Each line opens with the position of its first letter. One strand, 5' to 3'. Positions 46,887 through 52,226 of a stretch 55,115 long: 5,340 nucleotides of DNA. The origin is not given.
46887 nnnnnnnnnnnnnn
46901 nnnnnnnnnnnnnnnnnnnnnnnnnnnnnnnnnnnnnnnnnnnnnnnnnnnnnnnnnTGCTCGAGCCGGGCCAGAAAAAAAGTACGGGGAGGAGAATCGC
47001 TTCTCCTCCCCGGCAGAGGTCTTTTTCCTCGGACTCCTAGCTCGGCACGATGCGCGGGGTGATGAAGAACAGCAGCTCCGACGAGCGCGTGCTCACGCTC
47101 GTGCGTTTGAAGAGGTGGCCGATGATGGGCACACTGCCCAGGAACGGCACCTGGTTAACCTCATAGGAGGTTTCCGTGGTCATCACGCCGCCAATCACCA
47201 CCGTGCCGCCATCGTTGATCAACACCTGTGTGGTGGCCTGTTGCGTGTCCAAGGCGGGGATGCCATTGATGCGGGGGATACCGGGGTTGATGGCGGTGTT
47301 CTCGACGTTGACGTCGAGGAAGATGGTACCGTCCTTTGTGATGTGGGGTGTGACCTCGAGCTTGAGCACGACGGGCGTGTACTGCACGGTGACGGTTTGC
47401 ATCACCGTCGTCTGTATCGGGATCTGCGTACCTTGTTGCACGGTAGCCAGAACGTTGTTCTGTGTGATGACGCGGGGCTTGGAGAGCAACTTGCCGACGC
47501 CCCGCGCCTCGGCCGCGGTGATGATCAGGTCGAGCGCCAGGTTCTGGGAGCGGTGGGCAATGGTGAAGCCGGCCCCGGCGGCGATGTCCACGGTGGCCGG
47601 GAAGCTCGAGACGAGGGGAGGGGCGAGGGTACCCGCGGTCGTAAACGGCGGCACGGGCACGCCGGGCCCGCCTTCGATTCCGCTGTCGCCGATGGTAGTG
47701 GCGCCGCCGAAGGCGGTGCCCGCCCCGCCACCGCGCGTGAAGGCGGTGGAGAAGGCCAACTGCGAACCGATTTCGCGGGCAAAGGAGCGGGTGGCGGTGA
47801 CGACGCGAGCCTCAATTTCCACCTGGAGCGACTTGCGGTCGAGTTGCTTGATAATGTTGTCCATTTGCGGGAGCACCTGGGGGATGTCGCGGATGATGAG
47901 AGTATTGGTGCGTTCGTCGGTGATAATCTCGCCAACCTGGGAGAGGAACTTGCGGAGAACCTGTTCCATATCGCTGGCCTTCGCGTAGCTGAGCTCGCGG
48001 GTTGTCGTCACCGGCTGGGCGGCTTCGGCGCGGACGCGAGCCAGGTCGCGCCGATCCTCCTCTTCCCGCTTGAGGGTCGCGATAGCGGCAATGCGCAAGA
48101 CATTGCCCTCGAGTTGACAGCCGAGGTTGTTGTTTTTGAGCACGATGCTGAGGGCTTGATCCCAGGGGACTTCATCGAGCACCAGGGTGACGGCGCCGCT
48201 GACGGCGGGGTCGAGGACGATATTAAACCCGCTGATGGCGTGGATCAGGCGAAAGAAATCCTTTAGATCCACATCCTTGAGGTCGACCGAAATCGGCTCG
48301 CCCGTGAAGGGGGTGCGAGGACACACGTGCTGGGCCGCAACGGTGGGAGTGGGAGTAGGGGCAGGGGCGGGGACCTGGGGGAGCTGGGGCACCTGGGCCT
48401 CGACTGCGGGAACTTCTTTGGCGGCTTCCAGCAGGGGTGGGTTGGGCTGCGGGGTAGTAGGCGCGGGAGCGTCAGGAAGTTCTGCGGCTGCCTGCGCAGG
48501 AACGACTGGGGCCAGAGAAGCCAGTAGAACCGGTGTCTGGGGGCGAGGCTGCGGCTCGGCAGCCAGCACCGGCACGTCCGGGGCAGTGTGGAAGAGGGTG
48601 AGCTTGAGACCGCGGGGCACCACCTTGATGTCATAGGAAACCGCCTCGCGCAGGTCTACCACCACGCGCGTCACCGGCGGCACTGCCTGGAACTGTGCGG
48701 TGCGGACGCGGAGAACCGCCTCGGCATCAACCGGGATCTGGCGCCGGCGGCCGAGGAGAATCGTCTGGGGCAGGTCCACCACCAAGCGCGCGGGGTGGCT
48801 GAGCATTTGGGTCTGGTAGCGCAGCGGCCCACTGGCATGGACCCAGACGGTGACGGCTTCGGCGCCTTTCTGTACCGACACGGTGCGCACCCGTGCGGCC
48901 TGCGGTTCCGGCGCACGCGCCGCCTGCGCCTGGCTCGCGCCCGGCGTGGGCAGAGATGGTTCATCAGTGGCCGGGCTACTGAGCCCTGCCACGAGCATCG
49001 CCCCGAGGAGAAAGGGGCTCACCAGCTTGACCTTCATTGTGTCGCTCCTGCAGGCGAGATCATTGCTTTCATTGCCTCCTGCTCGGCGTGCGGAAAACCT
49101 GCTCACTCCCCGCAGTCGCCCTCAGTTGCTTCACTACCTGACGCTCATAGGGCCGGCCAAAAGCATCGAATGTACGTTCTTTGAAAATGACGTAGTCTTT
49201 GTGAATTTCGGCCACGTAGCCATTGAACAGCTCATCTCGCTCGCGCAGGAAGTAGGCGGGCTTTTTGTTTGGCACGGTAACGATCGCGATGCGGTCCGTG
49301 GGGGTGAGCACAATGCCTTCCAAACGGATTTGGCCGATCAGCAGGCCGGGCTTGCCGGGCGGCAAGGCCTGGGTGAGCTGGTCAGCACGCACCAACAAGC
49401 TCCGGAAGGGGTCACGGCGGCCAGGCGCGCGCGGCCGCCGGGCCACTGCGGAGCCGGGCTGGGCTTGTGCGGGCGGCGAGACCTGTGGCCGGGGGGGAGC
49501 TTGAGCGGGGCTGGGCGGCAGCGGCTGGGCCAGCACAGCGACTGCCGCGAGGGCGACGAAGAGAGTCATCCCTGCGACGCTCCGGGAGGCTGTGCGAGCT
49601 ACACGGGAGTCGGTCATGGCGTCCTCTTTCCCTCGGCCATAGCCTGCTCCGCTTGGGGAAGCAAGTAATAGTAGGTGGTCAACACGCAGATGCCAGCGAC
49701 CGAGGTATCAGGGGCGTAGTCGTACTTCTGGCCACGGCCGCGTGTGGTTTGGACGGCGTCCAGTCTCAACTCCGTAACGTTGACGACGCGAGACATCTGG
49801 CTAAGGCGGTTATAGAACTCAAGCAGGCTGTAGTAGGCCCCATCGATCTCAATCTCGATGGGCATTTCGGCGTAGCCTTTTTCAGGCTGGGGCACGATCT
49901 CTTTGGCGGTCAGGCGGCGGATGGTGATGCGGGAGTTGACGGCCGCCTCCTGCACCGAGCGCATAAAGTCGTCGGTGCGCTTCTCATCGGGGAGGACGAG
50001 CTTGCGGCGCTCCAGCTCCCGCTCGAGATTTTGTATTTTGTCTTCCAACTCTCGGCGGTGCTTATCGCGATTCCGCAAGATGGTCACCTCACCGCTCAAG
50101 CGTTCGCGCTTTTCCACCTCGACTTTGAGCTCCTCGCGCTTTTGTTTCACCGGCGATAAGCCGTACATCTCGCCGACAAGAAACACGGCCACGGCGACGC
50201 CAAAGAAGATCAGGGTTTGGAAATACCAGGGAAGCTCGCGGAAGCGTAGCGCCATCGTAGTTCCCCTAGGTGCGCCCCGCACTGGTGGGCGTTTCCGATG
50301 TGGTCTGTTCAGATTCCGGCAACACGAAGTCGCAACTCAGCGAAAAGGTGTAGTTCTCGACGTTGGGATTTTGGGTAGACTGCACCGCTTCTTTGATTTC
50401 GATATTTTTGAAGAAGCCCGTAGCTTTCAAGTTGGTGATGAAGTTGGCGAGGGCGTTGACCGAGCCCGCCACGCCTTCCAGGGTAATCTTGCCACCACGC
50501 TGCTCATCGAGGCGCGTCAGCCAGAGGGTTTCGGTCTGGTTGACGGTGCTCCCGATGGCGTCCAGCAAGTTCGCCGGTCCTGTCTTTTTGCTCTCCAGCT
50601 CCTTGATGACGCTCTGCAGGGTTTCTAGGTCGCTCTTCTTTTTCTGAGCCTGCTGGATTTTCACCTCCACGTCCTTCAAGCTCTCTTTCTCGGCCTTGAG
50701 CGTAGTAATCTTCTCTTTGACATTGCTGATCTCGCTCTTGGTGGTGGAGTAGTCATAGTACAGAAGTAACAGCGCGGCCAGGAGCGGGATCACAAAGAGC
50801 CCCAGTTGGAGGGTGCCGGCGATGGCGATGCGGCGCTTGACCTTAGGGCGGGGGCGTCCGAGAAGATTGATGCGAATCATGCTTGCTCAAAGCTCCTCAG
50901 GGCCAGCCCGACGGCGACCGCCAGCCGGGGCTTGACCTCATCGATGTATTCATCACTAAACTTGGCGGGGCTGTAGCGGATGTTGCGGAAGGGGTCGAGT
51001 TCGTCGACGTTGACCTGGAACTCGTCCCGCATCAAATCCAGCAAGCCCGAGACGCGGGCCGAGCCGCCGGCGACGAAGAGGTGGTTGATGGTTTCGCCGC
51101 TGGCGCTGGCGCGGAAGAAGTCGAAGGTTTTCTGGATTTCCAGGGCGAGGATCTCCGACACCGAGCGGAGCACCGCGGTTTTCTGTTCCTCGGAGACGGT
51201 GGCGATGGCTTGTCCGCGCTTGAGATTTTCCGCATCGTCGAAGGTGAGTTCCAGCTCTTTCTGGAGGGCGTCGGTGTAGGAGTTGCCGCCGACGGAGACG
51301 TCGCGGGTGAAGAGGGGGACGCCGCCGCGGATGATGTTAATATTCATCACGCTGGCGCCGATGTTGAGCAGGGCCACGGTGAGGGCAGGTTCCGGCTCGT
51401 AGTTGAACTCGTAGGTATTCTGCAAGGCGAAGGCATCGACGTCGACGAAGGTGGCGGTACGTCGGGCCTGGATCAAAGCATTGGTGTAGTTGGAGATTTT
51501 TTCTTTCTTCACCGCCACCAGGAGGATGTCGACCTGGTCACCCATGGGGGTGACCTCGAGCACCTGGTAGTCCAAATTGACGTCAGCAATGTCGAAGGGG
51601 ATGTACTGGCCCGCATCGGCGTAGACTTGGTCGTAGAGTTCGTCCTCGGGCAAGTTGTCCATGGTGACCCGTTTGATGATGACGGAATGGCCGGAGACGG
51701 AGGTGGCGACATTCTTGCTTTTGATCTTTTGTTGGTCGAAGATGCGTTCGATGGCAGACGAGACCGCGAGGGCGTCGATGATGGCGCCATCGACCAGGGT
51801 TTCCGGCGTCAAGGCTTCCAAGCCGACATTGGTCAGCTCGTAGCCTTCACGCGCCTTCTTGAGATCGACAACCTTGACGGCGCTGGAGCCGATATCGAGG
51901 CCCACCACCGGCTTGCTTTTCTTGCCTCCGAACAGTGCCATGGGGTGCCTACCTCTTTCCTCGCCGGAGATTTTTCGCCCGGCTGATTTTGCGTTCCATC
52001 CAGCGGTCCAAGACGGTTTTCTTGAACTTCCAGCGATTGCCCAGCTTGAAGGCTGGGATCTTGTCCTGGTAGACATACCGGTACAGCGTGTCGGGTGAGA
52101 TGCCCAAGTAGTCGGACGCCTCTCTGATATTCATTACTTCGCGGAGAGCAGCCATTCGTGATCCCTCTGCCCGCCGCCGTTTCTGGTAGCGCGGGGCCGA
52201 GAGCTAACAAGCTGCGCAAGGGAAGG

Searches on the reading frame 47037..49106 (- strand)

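Call 17: search_protein_families(library=pfam, proteins=[window:47037-49106:-], max_evalue=0.001)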
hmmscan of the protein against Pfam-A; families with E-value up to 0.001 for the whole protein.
window:47037-49106:- (689 aa): 6 families
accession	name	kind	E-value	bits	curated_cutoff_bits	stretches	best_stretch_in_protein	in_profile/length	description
PF00263.26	Secretin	-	9.4e-45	152.7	27.5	1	532-687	2-168/169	Bacterial type II and III secretion system protein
PF03958.22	Secretin_N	-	7.3e-14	52.2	28.2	1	371-428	5-69/69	Bacterial type II/III secretion system short domain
PF11741.13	AMIN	-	3.1e-11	43.7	20.5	1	79-170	5-100/101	AMIN domain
PF07660.19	STN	-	5.3e-08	33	28.4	1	294-339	1-49/52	Secretin and TonB N terminus short domain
PF21305.2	type_II_gspD_N0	-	6.5e-06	26.3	27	1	274-313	1-41/71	GspD-like, N0 domain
PF24837.1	AMIN-like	-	0.0004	20.9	27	0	55-112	68-127/129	AMIN-like domain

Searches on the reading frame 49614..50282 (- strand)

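Call 77: search_protein_families(library=pfam, proteins=[window:49614-50282:-], max_evalue=0.001)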
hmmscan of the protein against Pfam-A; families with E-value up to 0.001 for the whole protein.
window:49614-50282:- (222 aa): 1 family
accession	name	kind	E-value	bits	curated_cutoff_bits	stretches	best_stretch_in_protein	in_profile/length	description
PF04350.18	PilO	-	1.3e-17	64.7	22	1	57-206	6-143/145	Pilus assembly protein, PilO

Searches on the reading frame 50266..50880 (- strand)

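Call 77: search_protein_families(library=pfam, proteins=[window:50266-50880:-], max_evalue=0.001)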
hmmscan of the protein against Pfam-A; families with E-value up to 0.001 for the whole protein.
window:50266-50880:- (204 aa): 2 families
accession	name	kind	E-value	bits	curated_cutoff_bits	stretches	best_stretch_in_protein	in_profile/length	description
PF05137.18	PilN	-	2.1e-14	53.8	22.8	1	105-184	2-77/78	Fimbrial assembly protein (PilN)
PF16043.11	DUF4795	-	0.00019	21.3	34.8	1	47-109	5-68/208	Domain of unknown function (DUF4795)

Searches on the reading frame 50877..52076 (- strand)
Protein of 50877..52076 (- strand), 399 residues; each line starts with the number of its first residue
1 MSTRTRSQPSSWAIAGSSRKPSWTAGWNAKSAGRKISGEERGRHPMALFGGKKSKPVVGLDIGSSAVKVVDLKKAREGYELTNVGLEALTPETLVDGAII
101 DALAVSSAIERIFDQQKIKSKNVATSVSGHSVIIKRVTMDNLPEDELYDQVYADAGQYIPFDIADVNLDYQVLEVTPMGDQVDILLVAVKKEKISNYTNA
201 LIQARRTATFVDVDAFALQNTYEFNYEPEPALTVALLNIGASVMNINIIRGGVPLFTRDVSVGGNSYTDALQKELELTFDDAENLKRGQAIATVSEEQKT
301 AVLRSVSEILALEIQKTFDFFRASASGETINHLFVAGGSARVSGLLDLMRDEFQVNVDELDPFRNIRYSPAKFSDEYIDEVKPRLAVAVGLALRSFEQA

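Call 17: search_protein_families(library=pfam, proteins=[window:50877-52076:-], max_evalue=0.001)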
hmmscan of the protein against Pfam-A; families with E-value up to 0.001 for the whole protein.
window:50877-52076:- (399 aa): 2 families
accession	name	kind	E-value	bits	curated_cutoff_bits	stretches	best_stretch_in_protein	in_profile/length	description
PF11104.14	PilM_2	-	3.9e-72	243.5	27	1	59-396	1-340/340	Type IV pilus assembly protein PilM;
PF14450.12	FtsA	-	5.5e-12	46.6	31.8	1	235-362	1-112/127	Cell division protein FtsA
